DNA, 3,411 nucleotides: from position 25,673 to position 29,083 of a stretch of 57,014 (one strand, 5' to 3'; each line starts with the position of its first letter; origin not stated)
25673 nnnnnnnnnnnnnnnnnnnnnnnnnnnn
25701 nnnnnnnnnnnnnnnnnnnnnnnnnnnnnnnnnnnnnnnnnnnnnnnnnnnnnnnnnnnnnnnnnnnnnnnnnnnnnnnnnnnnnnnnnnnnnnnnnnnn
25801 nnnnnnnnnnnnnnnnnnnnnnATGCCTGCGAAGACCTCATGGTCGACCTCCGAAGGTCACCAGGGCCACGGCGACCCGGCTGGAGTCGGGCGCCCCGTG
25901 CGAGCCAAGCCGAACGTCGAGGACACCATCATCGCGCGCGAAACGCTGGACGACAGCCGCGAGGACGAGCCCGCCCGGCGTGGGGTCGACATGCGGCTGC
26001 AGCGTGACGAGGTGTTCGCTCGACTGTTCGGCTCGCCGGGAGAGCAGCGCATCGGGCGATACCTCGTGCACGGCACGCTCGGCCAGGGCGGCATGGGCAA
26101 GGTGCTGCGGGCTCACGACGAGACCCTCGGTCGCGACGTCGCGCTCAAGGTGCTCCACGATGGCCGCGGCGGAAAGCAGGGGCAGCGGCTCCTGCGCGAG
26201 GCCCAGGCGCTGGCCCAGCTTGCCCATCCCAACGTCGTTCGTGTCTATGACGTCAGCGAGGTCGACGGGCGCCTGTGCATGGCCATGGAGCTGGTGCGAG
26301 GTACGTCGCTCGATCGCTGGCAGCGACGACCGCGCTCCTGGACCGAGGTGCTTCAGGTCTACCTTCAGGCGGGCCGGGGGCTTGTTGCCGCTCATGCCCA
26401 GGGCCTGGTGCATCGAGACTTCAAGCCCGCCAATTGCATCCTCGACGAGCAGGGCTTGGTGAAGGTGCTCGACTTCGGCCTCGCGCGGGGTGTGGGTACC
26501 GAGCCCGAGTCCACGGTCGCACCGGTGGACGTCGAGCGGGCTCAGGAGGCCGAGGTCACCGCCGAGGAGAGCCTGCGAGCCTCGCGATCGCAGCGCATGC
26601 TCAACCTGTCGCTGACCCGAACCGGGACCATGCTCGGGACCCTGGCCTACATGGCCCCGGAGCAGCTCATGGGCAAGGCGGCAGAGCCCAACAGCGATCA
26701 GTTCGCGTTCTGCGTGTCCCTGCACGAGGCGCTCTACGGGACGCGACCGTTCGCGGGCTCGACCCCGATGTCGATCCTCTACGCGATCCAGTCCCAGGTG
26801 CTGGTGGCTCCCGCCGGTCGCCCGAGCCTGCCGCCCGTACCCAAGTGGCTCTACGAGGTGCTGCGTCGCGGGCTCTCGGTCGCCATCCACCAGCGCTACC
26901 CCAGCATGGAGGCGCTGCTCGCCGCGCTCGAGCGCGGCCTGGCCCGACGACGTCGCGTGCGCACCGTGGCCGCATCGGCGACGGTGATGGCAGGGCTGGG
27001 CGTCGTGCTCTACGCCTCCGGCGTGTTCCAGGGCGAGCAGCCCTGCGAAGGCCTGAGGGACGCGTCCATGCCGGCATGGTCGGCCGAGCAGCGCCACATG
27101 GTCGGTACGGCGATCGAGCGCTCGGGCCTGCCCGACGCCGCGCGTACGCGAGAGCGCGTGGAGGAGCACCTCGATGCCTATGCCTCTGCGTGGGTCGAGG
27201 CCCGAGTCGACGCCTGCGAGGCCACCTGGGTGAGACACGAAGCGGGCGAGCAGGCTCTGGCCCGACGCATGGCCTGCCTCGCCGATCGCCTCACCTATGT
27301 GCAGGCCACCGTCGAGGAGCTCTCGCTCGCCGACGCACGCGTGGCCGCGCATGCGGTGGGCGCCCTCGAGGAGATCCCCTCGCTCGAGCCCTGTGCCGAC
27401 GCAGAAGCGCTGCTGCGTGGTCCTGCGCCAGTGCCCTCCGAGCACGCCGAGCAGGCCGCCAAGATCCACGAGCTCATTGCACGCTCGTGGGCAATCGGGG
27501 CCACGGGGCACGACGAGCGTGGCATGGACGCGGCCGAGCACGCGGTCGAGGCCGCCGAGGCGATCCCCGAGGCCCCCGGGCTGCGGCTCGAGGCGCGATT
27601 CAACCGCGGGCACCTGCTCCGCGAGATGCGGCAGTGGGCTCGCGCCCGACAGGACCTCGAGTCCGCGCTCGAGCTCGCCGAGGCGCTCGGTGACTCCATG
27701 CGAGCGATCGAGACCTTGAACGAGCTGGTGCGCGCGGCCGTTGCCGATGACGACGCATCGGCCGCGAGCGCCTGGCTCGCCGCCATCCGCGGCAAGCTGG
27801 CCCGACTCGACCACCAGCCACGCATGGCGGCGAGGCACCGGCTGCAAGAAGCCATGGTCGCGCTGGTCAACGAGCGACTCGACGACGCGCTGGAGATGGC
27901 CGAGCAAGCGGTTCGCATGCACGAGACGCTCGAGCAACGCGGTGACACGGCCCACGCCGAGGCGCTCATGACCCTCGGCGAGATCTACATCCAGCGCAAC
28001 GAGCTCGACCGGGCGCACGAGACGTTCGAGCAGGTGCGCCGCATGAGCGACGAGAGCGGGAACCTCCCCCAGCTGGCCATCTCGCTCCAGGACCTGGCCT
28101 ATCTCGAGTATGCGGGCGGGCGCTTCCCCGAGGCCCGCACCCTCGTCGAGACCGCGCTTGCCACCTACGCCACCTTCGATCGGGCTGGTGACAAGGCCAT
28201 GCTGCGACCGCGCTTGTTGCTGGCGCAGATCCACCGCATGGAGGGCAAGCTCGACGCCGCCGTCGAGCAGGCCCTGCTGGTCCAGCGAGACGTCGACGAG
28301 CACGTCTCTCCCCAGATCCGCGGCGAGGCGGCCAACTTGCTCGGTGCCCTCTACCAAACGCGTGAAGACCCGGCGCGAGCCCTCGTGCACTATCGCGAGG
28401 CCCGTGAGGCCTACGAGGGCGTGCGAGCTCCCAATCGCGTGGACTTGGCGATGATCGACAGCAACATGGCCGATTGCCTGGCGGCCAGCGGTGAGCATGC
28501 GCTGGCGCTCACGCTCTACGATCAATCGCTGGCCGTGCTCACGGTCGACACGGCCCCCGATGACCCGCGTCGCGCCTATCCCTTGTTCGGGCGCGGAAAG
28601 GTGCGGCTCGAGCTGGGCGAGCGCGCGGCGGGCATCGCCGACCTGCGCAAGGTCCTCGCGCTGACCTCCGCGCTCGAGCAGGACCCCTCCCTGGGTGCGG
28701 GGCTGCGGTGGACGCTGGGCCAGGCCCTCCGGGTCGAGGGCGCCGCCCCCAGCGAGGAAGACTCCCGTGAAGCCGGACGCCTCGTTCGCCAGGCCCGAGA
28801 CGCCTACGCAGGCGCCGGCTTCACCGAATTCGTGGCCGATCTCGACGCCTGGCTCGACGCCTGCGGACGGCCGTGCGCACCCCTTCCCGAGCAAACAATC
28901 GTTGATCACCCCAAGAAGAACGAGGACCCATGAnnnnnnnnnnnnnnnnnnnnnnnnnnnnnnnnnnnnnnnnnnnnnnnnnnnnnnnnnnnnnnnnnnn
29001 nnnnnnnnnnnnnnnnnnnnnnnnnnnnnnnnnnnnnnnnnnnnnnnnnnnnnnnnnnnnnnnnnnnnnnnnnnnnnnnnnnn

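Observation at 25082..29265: ECF sigma, TPR Ser/Thr kinase and an ATGA-coupled, lower-GC 111-aa protein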

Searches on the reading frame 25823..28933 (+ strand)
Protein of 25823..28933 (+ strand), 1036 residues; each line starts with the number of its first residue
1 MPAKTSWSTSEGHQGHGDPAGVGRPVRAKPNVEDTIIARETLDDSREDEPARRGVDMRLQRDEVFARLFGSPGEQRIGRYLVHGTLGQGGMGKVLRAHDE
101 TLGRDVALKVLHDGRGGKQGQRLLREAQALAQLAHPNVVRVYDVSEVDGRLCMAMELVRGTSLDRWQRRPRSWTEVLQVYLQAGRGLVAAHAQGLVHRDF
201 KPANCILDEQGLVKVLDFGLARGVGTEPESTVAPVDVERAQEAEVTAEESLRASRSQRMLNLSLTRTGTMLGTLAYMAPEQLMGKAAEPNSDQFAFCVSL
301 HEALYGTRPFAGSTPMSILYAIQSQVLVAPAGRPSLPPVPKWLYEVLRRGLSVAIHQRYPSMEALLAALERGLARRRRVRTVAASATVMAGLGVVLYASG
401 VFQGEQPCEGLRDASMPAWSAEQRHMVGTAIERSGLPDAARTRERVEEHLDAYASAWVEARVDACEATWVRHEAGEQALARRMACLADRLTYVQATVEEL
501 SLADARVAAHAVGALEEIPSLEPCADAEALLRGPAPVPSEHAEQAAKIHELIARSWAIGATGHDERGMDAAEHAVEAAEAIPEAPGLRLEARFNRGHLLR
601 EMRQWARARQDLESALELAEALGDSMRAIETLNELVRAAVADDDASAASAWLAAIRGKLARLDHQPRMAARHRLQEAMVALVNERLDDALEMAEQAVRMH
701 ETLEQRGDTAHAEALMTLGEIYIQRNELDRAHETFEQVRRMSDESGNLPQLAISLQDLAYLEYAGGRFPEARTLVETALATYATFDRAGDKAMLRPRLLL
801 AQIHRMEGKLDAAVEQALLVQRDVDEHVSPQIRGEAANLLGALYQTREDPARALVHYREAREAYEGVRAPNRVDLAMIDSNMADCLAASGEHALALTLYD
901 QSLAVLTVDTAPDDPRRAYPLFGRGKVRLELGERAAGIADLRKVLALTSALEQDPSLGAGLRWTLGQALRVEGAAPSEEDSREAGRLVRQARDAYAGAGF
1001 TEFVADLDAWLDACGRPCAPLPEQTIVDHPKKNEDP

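Call 8: search_protein_families(library=pfam, proteins=[window:25823-28933:+], max_evalue=0.1)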
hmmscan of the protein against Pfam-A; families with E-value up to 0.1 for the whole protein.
window:25823-28933:+ (1036 aa): 20 families
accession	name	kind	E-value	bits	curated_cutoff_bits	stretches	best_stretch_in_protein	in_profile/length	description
PF00069.31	Pkinase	-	3.8e-39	135.1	31.7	1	82-362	3-255/263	Protein kinase domain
PF07714.23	PK_Tyr_Ser-Thr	-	2.3e-30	106.2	23.1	2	84-230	5-158/258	Protein tyrosine and serine/threonine kinase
PF13424.12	TPR_12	-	3.1e-25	88.6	30.1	7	835-905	4-74/77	Tetratricopeptide repeat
PF07719.23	TPR_2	-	1.3e-14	53.4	27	2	712-740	1-29/34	Tetratricopeptide repeat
PF00515.34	TPR_1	-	6.1e-11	42.1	27.8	1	590-619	2-31/34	Tetratricopeptide repeat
PF17874.7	TPR_MalT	-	3.5e-09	36.8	45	1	677-870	8-197/336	MalT-like TPR region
PF13374.12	TPR_10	-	2.8e-07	30.8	27.5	0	836-865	4-33/42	Tetratricopeptide repeat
PF13432.12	TPR_16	-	7.1e-06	26.8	32.7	1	674-740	1-59/65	Tetratricopeptide repeat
PF14559.12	TPR_19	-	1.3e-05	25.8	25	1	684-740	5-53/68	Tetratricopeptide repeat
PF13181.12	TPR_8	-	5.3e-05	23.5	25.7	0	712-738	1-27/34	Tetratricopeptide repeat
PF03109.22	ABC1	-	0.00066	19.3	22.9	1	146-226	138-219/244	ABC1 atypical kinase-like domain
PF13371.12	TPR_9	-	0.001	19.5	35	1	589-627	29-67/73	Tetratricopeptide repeat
PF25063.1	ARM_TT21_C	-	0.0011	19.4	35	0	668-781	16-124/209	Tetratricopeptide repeat protein 21 C-terminal ARM domain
PF01636.29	APH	-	0.0016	18.7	23.2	1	177-221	155-197/239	Phosphotransferase enzyme family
PF14531.12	Kinase-like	-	0.0033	17.2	25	1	188-233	159-204/289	Kinase-like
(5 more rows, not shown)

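Call 10: search_protein_families(library=ncbifam, proteins=[window:25823-28933:+], max_evalue=0.1)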
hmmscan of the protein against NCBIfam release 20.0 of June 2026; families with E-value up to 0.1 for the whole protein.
window:25823-28933:+ (1036 aa): 23 families
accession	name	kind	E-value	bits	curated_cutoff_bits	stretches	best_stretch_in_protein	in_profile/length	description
NF033483.0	PknB_PASTA_kin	equivalog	8.6e-63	213.2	450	2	78-226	7-158/563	Stk1 family PASTA domain-containing Ser/Thr kinase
NF052427.1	StpK7MSMEG_1200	equivalog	3.8e-45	154.5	900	2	76-227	5-161/601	serine/threonine protein kinase StpK7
NF047741.1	antiphage_MADS6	equivalog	7.1e-37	127.2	460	3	72-188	488-605/612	methylation-associated defense system protein kinase MAD6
NF009651.0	PRK13184.1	equivalog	6.6e-33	113.7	839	1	77-373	1-291/932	serine/threonine-protein kinase PknD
TIGR03903.1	TOMM_kin_cyc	equivalog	1.5e-25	89.3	705.75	2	103-221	3-129/1267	TOMM system kinase/cyclase fusion protein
NF038150.1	lanthi_synth_IV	equivalog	1e-16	60.4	650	1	78-231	189-356/851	class IV lanthionine synthetase LanL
NF053615.1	SerThrKinAfsKStmc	equivalog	1.6e-11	43.7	1300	2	75-226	10-163/809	protein serine/threonine kinase AfsK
NF038151.1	lanthi_synth_III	equivalog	1.1e-09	37.3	575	1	80-233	222-395/833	class III lanthionine synthetase LanKC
NF011464.0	PRK14879.1-7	equivalog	7.2e-09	35.7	246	1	121-222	51-150/221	Kae1-associated kinase Bud32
TIGR03724.2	arch_bud32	equivalog_domain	1.7e-07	30.9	125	1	121-223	38-133/193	KEOPS complex kinase/ATPase Bud32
NF058632.1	SerThrKinPrkT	equivalog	3.2e-07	29.7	280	1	79-217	22-161/322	serine/threonine protein kinase PrkT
NF011463.0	PRK14879.1-4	equivalog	1.2e-05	24.9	188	1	121-222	63-161/237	Kae1-associated kinase Bud32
NF053520.1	HK_Porph_FimS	equivalog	3.2e-05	22.4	600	1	599-755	54-207/618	sensor histidine kinase FimS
NF007174.0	PRK09605.1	equivalog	0.00035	19.2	447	1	121-222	381-474/535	bifunctional N(6)-L-threonylcarbamoyladenine synthase/serine/threonine protein kinase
NF002725.1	PRK02603.1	equivalog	0.0019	18.2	143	0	850-904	51-100/173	photosystem I assembly protein Ycf3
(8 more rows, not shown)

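Call 93: search_protein_families(library=padloc, proteins=[window:25823-28930:+], max_evalue=0.01)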
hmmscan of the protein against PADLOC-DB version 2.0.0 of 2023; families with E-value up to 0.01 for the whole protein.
window:25823-28930:+ (1036 aa): 31 families (the best 25 are shown)
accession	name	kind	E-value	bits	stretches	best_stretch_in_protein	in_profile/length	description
PDLC01088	C3a189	-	2.3e-71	239.5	1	75-702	2-546/840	kinase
PDLC04042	PD-T4-6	-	2.7e-68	228.7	2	76-227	7-162/292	-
PDLC04053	PD-T4-6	-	1.4e-64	216.6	2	74-224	5-161/311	-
PDLC04061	PD-T4-6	-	1.3e-61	207.7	2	77-224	15-170/510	-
PDLC04043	PD-T4-6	-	2e-59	199.8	2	73-225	10-166/452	-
PDLC04138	mad6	-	2.8e-55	186.4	1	73-375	46-316/659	mads_6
PDLC04039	PD-T4-6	-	1.4e-53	180.5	2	76-226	12-166/458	-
PDLC04057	PD-T4-6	-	2.2e-49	166.7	2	78-229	8-163/443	-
PDLC04041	PD-T4-6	-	1.4e-47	160.9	2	77-253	27-208/443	-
PDLC04054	PD-T4-6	-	3.2e-47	159.6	2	78-225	11-162/347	-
PDLC04060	PD-T4-6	-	3.4e-47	159.5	2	78-223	8-157/486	-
PDLC04048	PD-T4-6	-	6.8e-47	158.5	2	78-223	10-160/354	-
PDLC04047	PD-T4-6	-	3.5e-46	155.8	2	73-221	5-158/327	-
PDLC04064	PD-T4-6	-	3.8e-45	152.5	2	75-227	17-172/369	-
PDLC04052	PD-T4-6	-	7.4e-41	138.9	2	78-229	9-168/496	-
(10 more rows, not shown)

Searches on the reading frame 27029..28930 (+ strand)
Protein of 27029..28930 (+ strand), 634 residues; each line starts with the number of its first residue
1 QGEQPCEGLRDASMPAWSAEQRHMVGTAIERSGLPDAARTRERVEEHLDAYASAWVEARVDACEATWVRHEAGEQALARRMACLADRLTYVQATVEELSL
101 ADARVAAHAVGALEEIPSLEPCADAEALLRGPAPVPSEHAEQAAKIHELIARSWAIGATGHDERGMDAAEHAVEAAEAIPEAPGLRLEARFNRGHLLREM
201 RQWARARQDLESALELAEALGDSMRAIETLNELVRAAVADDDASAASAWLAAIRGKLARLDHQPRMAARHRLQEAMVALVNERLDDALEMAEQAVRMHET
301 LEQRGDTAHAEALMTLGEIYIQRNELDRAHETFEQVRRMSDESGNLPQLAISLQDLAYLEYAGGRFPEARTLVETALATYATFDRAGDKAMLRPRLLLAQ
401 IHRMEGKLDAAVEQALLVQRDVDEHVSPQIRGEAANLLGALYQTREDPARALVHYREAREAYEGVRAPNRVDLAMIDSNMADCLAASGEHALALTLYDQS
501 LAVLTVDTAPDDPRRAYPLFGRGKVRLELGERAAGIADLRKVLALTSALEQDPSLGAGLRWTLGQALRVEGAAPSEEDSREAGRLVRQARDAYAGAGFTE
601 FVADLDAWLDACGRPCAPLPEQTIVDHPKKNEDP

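Call 67: search_solved_structures(query=window:27029-28930:+, max_evalue=0.01)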
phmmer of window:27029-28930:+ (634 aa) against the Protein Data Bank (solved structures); distinct sequences matched with E-value up to 0.01: 10.
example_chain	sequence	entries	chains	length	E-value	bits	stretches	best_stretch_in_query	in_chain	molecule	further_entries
3ceq_A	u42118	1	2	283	0.0014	21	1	345-501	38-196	Kinesin light chain 2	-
3edt_B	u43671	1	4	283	0.0018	20.6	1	345-501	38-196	Kinesin light chain 2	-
6ejn_A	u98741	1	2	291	0.0028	20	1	345-501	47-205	Kinesin light chain 2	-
3zfw_A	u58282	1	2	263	0.0029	19.9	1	345-501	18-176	KINESIN LIGHT CHAIN 2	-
6f9i_A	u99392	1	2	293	0.0031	19.9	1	345-501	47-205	Kinesin light chain 2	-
5ojf_A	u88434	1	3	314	0.0033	19.8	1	345-501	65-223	Kinesin light chain 2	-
5fjy_A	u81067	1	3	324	0.0036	19.6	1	345-501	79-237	KINESIN LIGHT CHAIN 2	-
7ai4_A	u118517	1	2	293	0.0061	18.9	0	343-501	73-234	Isoform C of Kinesin light chain 1,Isoform C of Kinesin light chain 1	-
5oj8_A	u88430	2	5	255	0.0065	18.8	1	339-501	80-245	Kinesin light chain 1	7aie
3nf1_A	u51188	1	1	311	0.01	18.2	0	343-501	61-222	Kinesin light chain 1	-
